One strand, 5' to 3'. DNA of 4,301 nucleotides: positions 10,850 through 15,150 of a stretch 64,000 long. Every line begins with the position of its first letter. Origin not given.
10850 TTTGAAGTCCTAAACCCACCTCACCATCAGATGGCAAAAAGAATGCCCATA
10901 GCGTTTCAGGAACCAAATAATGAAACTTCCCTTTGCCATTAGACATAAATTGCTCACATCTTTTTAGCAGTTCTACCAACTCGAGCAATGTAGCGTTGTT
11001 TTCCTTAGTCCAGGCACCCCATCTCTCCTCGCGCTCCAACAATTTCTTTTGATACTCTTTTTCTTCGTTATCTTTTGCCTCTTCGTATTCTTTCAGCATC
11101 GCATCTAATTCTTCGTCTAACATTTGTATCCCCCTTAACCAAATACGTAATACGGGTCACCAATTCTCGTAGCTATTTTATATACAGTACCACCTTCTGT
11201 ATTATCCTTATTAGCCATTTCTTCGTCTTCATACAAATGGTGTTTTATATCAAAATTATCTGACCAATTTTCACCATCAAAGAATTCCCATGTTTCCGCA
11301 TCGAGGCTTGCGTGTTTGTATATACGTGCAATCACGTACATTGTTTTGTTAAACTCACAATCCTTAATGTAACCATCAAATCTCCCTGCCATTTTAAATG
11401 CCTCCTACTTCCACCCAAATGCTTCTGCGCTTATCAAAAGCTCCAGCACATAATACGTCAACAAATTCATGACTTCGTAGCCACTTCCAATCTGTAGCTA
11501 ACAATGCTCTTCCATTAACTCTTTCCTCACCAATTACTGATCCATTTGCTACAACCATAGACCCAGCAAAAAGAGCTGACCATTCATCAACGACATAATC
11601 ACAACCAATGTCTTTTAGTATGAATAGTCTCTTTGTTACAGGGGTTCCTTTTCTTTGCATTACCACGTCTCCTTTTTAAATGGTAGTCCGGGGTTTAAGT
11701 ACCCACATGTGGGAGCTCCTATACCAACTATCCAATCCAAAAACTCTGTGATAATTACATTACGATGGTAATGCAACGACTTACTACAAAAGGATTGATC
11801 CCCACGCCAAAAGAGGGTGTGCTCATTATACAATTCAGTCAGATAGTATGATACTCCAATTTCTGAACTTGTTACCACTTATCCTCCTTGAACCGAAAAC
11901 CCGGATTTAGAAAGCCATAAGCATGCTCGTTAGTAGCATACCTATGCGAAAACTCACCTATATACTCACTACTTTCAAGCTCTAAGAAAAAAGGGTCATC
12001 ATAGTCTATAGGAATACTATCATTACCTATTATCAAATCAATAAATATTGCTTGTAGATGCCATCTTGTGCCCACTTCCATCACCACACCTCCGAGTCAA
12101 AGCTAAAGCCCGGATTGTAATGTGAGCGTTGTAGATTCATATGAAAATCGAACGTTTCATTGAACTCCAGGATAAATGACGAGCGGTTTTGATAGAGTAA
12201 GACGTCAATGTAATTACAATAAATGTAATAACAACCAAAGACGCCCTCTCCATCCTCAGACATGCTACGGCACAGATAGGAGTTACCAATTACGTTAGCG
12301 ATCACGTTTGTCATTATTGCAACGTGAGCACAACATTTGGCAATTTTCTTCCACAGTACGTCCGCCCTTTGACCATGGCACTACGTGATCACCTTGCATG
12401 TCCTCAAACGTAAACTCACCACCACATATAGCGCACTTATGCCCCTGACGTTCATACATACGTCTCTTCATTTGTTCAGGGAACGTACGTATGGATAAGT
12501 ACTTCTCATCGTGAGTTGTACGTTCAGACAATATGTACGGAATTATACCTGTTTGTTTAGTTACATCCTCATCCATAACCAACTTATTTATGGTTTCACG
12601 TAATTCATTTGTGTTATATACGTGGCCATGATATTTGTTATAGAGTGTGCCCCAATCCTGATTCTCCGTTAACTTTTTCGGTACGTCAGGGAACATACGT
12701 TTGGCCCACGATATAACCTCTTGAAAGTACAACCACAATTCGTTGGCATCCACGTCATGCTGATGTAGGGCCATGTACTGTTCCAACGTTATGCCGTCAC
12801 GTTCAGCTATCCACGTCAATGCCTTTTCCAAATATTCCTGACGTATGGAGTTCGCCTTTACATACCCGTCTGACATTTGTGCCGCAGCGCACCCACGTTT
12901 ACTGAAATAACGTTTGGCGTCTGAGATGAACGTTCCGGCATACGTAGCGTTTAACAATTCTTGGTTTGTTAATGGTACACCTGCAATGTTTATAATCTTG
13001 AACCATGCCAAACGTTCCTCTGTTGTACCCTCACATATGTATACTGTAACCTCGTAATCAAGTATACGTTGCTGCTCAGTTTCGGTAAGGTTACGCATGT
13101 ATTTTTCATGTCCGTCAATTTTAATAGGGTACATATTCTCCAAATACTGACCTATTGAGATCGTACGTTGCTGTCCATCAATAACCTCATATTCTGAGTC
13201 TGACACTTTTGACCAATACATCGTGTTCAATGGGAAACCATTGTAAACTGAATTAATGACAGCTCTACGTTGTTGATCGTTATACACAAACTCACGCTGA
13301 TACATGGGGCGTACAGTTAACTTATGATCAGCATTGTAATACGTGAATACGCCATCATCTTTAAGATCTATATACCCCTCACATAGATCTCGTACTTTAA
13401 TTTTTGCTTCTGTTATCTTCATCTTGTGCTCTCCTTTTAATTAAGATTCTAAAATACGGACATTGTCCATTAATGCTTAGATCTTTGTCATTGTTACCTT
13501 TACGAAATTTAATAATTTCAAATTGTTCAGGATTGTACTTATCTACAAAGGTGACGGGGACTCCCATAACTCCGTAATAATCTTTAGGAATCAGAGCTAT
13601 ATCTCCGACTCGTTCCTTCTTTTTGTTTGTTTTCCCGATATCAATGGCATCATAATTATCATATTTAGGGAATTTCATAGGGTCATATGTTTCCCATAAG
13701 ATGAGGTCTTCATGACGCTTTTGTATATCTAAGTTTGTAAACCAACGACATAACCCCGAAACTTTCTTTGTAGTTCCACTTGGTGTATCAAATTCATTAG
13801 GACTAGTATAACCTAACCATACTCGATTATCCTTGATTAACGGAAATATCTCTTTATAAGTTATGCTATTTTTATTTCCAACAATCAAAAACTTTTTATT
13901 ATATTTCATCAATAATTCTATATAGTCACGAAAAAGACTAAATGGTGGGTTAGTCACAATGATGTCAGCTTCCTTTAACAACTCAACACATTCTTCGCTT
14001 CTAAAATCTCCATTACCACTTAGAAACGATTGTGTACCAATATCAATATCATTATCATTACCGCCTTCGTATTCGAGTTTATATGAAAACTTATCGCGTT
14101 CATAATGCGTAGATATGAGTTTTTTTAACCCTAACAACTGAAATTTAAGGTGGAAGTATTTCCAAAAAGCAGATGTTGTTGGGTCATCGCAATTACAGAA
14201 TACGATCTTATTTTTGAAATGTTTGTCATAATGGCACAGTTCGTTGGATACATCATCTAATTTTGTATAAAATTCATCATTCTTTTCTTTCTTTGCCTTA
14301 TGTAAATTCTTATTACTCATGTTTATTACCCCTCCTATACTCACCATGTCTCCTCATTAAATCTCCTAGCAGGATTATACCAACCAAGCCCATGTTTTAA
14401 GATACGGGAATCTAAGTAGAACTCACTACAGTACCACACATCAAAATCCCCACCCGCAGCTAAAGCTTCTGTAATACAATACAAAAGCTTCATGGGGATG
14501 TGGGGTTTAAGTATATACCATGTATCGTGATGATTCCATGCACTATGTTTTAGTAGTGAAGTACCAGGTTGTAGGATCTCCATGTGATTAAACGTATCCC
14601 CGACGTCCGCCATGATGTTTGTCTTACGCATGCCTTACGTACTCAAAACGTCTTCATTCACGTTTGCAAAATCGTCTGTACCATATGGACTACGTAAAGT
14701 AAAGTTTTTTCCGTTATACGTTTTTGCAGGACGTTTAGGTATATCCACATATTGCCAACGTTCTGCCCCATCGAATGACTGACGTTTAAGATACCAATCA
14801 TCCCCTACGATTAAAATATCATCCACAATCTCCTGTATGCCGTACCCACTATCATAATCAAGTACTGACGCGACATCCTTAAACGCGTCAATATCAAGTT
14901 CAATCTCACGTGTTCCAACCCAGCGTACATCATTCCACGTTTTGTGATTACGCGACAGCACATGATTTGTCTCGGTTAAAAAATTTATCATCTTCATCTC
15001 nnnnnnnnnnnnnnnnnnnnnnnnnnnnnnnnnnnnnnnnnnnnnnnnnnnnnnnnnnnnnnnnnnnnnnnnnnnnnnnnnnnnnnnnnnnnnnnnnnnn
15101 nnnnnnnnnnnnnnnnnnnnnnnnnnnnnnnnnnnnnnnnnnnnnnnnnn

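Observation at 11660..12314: Family of small paralogous proteins with a conserved C-terminal tail that embeds the next gene's SD and start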

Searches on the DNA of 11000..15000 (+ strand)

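Call 3: search_dna_similar(query=window:11000-15000:+, collection=phages, mode=near, max_rows=15)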
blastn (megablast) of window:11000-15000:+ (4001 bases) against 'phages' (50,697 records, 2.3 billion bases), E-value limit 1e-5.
No match.
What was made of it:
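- Tried and rejected: Close DNA relatives among 50,697 phage records: none (call 3).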

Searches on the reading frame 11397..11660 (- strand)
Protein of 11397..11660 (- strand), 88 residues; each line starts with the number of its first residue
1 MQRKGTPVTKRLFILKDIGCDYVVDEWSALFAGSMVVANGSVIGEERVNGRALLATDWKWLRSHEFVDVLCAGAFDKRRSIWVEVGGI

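Call 15: search_protein_families(library=pfam, proteins=[window:11397-11660:-], max_evalue=0.001)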
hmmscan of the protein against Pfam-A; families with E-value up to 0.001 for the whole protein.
window:11397-11660:- (88 aa): 0 families

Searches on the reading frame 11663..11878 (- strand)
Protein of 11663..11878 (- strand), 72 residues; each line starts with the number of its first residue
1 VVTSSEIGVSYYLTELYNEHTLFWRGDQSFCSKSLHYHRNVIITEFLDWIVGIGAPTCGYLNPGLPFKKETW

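Call 4: search_protein_families(library=pfam, proteins=[window:11663-11878:-], max_evalue=1)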
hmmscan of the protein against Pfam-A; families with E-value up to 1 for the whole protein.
window:11663-11878:- (72 aa): 1 family
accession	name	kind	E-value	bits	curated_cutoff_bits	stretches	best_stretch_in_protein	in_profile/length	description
PF04570.20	zf-FLZ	-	0.23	11.4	23.4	1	19-33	27-41/54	zinc-finger of the FCS-type, C2-C2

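Call 5: search_protein_families(library=phrogs, proteins=[window:11663-11878:-], max_evalue=1)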
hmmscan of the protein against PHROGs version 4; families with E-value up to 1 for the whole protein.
window:11663-11878:- (72 aa): 1 family
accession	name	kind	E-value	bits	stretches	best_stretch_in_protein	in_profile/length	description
phrog_26440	-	moron, auxiliary metabolic gene and host takeover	0.17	12.9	1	4-42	4-42/58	membrane protein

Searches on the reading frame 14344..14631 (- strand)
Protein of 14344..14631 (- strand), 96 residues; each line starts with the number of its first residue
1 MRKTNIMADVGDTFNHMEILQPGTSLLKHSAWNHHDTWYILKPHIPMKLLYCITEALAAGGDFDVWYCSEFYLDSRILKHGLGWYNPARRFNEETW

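Call 4: search_protein_families(library=pfam, proteins=[window:14344-14631:-], max_evalue=1)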
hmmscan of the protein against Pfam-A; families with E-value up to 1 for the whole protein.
window:14344-14631:- (96 aa): 0 families

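Call 5: search_protein_families(library=phrogs, proteins=[window:14344-14631:-], max_evalue=1)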
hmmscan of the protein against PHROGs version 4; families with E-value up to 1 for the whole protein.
window:14344-14631:- (96 aa): 1 family
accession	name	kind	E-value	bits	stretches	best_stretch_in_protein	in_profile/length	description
phrog_13603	-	unknown function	0.19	13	1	37-86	5-54/58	-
